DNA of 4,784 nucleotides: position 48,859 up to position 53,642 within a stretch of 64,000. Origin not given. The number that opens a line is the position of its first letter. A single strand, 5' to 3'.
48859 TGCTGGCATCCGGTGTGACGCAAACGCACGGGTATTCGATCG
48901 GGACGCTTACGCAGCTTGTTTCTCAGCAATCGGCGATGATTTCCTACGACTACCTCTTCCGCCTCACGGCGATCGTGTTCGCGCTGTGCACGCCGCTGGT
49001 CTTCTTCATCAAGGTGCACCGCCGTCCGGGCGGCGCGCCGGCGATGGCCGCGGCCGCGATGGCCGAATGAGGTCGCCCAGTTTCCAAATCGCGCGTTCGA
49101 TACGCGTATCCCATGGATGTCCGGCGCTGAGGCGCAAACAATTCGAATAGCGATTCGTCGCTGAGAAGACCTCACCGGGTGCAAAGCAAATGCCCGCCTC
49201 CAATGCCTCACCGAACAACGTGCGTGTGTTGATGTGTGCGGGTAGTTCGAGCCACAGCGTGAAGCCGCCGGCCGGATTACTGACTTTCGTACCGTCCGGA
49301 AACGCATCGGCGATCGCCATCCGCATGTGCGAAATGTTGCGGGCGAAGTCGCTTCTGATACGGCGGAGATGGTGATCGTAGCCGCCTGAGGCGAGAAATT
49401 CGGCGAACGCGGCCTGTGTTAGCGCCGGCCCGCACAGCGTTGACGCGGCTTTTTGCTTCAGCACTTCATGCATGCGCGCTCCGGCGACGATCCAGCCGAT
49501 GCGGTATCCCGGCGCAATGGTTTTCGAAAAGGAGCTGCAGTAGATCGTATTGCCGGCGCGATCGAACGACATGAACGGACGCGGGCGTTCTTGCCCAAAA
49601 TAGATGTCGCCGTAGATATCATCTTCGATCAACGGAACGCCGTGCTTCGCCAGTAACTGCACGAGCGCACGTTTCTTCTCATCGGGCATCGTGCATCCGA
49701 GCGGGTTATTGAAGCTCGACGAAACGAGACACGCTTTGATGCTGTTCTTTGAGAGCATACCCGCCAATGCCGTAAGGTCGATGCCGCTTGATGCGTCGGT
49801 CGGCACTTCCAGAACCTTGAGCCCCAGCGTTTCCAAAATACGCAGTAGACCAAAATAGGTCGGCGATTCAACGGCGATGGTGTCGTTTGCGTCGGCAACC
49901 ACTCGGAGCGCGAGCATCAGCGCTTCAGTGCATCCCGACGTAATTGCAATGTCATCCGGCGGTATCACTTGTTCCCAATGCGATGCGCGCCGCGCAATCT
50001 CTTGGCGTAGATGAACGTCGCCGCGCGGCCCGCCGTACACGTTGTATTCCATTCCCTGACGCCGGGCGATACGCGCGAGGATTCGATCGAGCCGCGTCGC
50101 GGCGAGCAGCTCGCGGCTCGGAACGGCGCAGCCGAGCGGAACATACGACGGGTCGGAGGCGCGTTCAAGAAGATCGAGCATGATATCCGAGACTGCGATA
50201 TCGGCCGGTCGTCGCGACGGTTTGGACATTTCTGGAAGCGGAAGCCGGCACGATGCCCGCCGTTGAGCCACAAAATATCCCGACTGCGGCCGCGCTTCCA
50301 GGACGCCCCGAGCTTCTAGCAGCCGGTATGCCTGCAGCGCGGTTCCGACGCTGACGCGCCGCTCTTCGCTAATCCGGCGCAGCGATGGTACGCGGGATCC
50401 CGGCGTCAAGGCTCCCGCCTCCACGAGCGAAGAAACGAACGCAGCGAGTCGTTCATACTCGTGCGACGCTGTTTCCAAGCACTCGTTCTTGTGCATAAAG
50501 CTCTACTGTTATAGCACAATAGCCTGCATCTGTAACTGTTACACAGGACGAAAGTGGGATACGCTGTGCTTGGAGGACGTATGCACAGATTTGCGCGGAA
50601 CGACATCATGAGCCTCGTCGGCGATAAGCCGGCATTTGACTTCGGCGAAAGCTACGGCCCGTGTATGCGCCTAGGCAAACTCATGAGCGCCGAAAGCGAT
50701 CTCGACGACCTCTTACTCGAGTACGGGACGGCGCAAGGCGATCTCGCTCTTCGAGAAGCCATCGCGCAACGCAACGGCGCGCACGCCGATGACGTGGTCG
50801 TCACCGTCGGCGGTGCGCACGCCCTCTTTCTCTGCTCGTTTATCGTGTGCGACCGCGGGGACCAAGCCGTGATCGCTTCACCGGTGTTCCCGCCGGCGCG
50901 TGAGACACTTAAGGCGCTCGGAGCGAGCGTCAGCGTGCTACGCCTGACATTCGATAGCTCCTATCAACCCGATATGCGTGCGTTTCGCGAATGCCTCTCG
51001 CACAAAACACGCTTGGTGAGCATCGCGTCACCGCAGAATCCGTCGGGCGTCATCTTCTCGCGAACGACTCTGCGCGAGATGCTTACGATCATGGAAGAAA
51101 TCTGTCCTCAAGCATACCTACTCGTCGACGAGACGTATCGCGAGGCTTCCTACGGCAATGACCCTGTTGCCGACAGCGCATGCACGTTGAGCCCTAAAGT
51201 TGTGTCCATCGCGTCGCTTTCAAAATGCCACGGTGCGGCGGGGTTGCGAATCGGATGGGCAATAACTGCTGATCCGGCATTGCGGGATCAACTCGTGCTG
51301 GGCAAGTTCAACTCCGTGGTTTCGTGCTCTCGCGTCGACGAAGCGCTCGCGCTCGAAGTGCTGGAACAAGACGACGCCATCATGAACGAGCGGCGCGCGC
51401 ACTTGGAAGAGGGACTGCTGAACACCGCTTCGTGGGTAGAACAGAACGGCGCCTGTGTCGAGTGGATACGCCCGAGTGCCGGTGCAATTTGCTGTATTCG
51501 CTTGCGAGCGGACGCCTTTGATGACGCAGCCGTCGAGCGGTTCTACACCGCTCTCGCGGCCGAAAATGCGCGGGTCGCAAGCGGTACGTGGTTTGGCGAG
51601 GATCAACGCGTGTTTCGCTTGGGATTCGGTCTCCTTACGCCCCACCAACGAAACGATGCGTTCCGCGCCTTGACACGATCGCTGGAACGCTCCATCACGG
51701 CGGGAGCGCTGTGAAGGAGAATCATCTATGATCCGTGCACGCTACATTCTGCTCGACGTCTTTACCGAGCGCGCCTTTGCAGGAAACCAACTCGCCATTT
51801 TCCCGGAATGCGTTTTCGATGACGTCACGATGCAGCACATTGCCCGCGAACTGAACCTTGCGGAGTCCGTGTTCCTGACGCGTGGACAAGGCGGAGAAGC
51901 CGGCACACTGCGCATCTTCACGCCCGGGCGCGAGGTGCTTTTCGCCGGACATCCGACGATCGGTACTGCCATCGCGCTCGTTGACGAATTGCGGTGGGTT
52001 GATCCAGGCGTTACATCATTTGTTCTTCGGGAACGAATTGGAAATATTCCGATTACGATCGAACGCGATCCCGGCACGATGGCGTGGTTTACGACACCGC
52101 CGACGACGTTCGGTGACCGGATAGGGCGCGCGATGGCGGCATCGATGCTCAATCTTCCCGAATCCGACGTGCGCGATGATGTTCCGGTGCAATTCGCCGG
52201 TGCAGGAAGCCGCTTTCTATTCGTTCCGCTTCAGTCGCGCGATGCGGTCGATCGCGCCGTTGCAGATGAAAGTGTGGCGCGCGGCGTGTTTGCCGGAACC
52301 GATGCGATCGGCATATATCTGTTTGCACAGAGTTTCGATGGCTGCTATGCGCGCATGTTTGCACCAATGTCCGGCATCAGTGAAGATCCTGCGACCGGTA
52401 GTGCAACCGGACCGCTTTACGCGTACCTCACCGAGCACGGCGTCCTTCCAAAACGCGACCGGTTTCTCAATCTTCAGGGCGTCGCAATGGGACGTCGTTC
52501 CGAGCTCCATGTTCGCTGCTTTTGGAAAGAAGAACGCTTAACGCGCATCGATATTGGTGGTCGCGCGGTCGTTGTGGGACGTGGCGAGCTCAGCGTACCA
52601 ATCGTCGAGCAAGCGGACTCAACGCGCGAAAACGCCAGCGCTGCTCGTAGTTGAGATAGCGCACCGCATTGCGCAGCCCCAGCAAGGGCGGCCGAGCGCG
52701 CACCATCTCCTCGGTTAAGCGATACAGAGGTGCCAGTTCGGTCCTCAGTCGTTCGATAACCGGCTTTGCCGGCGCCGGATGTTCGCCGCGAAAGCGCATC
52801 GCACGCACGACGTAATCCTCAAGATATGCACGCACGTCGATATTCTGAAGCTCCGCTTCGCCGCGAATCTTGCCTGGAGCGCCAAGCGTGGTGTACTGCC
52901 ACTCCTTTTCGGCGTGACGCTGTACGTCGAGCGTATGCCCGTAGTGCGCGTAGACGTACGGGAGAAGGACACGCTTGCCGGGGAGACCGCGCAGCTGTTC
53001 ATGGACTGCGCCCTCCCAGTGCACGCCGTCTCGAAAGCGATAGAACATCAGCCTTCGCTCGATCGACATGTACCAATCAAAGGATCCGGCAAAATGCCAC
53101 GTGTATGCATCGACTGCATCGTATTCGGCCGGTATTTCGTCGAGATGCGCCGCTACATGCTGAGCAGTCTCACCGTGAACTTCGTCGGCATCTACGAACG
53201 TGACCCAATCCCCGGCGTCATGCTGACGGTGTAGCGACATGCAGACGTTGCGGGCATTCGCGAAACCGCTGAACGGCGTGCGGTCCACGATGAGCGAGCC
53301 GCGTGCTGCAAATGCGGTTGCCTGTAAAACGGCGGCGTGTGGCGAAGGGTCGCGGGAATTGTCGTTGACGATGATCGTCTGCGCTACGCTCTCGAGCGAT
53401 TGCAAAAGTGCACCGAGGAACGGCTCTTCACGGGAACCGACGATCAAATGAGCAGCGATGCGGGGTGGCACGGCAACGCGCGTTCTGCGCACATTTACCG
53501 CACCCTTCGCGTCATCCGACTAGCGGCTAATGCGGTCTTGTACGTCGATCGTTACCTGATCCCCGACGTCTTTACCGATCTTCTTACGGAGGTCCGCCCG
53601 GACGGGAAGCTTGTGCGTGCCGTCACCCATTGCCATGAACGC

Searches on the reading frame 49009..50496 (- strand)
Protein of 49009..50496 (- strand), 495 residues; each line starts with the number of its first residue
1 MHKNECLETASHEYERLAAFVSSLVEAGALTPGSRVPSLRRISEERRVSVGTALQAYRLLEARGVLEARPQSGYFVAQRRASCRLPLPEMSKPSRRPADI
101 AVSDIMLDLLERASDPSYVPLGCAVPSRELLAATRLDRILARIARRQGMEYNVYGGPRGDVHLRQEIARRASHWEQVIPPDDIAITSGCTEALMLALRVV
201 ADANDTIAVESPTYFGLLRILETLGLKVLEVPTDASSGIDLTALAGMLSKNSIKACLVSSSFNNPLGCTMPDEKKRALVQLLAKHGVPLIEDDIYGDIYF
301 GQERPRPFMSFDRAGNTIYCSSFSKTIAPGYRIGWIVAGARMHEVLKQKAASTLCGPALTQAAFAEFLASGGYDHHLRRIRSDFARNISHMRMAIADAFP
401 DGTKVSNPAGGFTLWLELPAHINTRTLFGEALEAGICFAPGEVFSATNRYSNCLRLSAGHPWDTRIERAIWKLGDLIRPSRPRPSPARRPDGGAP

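Call 59: search_protein_families(library=pfam, proteins=[window:49009-50496:-], max_evalue=0.00001)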
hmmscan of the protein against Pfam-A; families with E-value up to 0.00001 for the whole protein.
window:49009-50496:- (495 aa): 3 families
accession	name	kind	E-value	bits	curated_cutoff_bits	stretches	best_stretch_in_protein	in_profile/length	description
PF00155.27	Aminotran_1_2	-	2.2e-38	132.8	19.7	1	137-461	20-350/361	Aminotransferase class I and II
PF00392.27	GntR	-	6.1e-10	39.1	27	1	14-76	2-64/64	Bacterial regulatory proteins, gntR family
PF12897.13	Asp_aminotransf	-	1.5e-06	27.7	27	1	206-446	126-377/421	Aspartate amino-transferase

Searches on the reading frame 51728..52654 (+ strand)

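Call 59: search_protein_families(library=pfam, proteins=[window:51728-52654:+], max_evalue=0.00001)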
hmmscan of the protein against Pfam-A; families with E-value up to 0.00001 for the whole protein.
window:51728-52654:+ (308 aa): 1 family
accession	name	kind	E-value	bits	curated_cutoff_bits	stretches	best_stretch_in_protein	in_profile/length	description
PF02567.21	PhzC-PhzF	-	4.1e-57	194.3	27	1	9-285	1-280/281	Phenazine biosynthesis-like protein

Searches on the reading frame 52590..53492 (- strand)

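Call 59: search_protein_families(library=pfam, proteins=[window:52590-53492:-], max_evalue=0.00001)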
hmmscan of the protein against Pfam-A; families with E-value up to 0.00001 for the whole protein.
window:52590-53492:- (300 aa): 2 families
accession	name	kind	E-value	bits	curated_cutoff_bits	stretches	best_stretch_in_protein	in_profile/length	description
PF00535.33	Glycos_transf_2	-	2.5e-07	31.2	23.3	1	23-154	10-140/168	Glycosyl transferase family 2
PF13704.12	Glyco_tranf_2_4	-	5e-06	27.4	27.5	0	21-104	2-82/98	Glycosyl transferase family 2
